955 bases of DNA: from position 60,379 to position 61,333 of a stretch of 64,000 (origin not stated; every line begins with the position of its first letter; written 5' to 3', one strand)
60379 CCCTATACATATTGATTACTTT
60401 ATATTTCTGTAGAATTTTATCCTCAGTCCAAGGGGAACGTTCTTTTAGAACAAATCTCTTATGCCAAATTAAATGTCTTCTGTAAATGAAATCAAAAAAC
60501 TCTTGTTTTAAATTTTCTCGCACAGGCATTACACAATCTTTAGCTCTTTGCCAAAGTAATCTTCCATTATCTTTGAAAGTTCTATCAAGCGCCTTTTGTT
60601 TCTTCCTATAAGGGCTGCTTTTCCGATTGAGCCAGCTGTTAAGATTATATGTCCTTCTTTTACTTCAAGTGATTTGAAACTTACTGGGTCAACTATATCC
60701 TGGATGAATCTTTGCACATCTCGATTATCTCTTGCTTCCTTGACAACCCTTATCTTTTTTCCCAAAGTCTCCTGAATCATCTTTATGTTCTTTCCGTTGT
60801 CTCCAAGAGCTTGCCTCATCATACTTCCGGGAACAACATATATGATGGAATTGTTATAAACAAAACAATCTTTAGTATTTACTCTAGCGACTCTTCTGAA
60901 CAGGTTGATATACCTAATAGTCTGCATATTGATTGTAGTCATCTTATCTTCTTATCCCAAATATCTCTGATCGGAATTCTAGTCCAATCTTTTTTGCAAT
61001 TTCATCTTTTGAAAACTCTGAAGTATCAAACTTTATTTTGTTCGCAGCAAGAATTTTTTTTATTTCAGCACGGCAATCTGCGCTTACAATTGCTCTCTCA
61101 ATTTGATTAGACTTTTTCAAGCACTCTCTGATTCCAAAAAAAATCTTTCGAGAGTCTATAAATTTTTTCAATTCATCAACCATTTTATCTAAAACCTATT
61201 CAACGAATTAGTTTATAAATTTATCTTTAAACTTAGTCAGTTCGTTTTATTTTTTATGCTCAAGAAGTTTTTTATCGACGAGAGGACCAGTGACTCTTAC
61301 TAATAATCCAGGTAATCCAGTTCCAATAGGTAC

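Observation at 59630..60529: Extra gene, possibly a DNA base-hypermodification (aGPT-Pplase-like) enzyme, inserted in the conserved rpoA-L30e-NusA-S12-S7-EF2 operon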

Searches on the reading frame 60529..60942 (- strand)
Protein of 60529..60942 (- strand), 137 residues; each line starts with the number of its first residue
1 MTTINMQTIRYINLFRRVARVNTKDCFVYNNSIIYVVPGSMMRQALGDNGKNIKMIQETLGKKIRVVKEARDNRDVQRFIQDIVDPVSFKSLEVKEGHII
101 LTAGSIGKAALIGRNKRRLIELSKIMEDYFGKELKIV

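Call 3: search_protein_families(library=pfam, proteins=[window:60529-60942:-], max_evalue=1)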
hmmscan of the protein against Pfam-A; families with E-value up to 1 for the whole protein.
window:60529-60942:- (137 aa): 4 families
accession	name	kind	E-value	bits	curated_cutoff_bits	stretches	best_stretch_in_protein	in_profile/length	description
PF07650.23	KH_2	-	1.3e-06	28.6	22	1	13-87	5-66/78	KH domain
PF13184.12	KH_5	-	2.4e-06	28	27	1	41-91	18-66/69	NusA-like KH domain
PF00013.35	KH_1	-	0.0002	21.5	21.5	1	35-74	4-46/66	KH domain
PF12422.13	Condensin2nSMC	-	0.088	13.3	27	1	41-97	78-131/149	Condensin II non structural maintenance of chromosomes subunit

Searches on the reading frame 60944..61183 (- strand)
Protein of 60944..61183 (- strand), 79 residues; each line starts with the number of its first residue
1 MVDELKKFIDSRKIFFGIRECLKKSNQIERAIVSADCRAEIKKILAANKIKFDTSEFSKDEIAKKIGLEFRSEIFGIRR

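Call 3: search_protein_families(library=pfam, proteins=[window:60944-61183:-], max_evalue=1)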
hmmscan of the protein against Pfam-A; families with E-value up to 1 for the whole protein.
window:60944-61183:- (79 aa): 1 family
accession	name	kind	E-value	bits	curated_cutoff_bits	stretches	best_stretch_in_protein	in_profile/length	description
PF12949.13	HeH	-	0.13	12.5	28.9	1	39-55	7-23/35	HeH/LEM domain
